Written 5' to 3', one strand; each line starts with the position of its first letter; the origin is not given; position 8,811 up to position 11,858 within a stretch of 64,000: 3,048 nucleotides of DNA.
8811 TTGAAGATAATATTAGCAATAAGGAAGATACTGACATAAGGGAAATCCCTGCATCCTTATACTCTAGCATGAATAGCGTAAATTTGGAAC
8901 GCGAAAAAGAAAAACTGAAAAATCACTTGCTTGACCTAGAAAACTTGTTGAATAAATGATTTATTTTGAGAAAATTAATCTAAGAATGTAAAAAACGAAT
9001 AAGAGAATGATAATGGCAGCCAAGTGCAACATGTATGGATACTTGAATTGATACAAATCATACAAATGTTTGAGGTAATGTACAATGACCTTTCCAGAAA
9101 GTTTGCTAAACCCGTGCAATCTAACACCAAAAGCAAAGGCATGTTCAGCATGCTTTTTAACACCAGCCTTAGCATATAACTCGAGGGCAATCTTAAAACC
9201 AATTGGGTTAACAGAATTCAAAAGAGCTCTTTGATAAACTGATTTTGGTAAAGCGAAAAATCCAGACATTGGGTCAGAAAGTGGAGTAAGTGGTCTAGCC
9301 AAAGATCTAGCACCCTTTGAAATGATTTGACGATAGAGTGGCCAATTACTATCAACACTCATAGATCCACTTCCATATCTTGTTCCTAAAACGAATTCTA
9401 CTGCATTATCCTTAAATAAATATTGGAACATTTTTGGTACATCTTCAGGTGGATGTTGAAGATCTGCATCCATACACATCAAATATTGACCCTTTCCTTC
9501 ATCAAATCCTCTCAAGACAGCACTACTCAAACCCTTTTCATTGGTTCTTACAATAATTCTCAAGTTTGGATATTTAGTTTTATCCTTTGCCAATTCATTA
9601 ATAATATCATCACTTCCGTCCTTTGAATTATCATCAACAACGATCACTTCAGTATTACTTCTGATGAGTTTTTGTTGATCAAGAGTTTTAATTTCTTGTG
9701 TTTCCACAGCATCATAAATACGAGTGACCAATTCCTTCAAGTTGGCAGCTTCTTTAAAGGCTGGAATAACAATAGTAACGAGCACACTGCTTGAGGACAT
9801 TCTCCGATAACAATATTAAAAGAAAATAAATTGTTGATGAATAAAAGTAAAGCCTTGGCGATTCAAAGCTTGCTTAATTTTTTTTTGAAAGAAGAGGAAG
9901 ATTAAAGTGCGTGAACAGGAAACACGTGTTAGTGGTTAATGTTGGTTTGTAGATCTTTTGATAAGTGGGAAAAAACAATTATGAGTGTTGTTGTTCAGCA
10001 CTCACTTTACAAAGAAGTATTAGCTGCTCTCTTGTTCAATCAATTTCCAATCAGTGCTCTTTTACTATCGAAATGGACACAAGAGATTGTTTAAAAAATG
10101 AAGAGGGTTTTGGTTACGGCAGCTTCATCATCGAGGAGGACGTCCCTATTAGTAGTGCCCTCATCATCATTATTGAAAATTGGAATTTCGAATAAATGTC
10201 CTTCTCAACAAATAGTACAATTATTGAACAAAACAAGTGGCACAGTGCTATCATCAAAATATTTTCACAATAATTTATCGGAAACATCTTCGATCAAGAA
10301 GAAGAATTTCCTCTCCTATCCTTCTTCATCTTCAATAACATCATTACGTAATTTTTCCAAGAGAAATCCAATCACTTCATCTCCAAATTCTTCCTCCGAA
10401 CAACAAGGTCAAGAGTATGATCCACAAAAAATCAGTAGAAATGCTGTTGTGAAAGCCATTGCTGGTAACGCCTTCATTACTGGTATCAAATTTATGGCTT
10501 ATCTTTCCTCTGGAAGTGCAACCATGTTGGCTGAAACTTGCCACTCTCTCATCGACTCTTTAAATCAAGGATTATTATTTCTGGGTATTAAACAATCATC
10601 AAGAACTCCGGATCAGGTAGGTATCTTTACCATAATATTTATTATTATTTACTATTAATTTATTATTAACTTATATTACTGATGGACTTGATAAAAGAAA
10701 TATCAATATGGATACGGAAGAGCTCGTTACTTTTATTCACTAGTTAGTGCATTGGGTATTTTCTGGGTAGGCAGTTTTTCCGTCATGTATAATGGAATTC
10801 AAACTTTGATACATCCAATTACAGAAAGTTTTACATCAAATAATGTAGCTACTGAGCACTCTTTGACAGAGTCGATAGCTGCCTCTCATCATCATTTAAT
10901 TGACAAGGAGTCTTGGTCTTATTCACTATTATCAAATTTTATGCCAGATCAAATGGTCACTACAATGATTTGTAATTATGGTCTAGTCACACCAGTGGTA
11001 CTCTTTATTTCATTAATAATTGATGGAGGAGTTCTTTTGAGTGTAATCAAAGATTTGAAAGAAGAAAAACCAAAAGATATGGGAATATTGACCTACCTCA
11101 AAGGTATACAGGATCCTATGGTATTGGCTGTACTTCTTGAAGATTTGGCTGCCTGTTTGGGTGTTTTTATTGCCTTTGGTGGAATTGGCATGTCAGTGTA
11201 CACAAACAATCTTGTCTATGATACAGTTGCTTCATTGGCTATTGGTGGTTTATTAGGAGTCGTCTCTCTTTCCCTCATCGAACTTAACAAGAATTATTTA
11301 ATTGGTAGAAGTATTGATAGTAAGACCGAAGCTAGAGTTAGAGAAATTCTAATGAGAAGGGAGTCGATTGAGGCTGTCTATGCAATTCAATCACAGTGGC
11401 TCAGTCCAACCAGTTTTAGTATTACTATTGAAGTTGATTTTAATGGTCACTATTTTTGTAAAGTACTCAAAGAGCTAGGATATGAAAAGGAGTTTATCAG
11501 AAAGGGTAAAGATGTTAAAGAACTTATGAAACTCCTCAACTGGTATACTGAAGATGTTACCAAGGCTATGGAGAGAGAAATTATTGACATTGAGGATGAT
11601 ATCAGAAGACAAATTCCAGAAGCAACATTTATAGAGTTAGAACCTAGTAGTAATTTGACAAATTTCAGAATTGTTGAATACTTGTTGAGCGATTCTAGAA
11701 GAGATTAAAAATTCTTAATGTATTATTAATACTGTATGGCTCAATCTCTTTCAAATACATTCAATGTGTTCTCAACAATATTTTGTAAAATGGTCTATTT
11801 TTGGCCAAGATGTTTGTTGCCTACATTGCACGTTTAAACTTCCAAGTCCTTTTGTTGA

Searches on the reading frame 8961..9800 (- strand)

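Call 23: search_protein_families(library=pfam, proteins=[window:8961-9800:-], max_evalue=0.001)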
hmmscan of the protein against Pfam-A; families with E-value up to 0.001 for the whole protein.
window:8961-9800:- (279 aa): 2 families
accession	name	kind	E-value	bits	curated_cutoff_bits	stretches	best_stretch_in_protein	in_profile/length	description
PF00535.33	Glycos_transf_2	-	8.2e-31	107.6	23.3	1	9-181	1-159/168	Glycosyl transferase family 2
PF13641.12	Glyco_tranf_2_3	-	0.00014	22.4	27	1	8-138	3-120/230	Glycosyltransferase like family 2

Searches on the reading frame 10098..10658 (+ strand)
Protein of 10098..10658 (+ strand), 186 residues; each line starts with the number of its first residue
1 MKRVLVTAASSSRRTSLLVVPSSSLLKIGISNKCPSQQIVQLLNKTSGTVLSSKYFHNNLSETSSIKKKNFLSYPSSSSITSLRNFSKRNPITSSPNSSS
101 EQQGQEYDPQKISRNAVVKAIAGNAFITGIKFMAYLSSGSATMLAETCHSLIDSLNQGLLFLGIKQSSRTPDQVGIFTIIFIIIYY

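Call 23: search_protein_families(library=pfam, proteins=[window:10098-10658:+], max_evalue=0.001)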
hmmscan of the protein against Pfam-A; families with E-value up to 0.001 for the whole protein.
window:10098-10658:+ (186 aa): 1 family
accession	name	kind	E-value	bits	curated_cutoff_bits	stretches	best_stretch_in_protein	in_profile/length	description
PF01545.26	Cation_efflux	-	3.8e-11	43.6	26.6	1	120-173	4-57/198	Cation efflux family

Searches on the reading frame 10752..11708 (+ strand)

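Call 23: search_protein_families(library=pfam, proteins=[window:10752-11708:+], max_evalue=0.001)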
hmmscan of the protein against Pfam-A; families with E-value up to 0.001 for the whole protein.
window:10752-11708:+ (318 aa): 1 family
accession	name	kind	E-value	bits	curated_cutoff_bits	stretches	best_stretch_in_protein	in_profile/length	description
PF01545.26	Cation_efflux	-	1.2e-07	32.2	26.6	1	82-177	108-191/198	Cation efflux family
